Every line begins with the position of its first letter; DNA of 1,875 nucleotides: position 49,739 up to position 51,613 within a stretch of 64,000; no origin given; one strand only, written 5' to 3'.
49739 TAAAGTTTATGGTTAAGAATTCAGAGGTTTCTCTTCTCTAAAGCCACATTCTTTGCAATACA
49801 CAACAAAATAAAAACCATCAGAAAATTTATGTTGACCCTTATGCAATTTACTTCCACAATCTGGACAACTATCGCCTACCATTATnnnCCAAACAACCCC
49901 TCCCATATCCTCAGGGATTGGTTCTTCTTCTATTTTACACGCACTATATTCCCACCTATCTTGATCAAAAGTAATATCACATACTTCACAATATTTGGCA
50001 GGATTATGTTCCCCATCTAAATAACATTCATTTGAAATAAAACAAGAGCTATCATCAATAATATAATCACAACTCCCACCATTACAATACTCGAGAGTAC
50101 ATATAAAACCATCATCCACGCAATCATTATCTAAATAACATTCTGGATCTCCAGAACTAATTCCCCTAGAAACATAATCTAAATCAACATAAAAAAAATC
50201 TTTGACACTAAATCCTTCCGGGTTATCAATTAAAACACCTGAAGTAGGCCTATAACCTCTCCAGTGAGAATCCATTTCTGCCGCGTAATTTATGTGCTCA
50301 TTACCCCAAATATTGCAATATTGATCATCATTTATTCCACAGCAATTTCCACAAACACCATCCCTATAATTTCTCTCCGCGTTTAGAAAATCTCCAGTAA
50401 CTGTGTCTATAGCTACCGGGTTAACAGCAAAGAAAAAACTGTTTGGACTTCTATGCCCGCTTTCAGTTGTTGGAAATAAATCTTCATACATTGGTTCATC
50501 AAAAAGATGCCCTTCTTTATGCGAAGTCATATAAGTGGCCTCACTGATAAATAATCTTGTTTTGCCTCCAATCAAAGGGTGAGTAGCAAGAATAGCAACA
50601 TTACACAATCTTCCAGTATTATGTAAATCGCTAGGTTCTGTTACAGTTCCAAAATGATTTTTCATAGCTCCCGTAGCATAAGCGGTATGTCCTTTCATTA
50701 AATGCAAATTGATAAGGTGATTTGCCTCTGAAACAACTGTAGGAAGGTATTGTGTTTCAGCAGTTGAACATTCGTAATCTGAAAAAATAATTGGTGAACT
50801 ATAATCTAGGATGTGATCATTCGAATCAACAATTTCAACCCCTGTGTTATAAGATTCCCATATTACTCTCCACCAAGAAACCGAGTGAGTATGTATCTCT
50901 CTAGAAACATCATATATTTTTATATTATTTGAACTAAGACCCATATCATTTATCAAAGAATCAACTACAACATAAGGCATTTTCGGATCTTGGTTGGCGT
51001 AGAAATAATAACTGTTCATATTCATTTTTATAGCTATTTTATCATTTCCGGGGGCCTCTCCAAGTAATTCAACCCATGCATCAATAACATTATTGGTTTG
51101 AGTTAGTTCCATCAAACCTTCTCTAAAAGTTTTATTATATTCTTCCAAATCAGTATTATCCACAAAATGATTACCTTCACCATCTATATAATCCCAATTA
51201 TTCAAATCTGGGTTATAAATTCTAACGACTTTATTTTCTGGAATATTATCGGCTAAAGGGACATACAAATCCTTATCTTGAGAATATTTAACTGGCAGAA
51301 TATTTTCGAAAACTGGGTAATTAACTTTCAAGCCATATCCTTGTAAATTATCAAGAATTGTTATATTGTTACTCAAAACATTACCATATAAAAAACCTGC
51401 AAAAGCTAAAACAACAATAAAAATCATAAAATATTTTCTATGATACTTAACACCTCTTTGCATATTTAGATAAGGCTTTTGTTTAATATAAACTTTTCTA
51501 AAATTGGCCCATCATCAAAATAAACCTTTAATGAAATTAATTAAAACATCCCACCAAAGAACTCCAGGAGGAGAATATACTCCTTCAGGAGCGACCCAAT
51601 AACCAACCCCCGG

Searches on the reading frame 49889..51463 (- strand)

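Call 17: search_protein_families(library=pfam, proteins=[window:49889-51463:-], max_evalue=0.001)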
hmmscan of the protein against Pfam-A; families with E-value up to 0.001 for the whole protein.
window:49889-51463:- (525 aa): 1 family
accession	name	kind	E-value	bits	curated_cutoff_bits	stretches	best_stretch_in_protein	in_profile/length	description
PF04015.17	DUF362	-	8.4e-08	32.9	24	1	143-311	1-166/200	Domain of unknown function (DUF362)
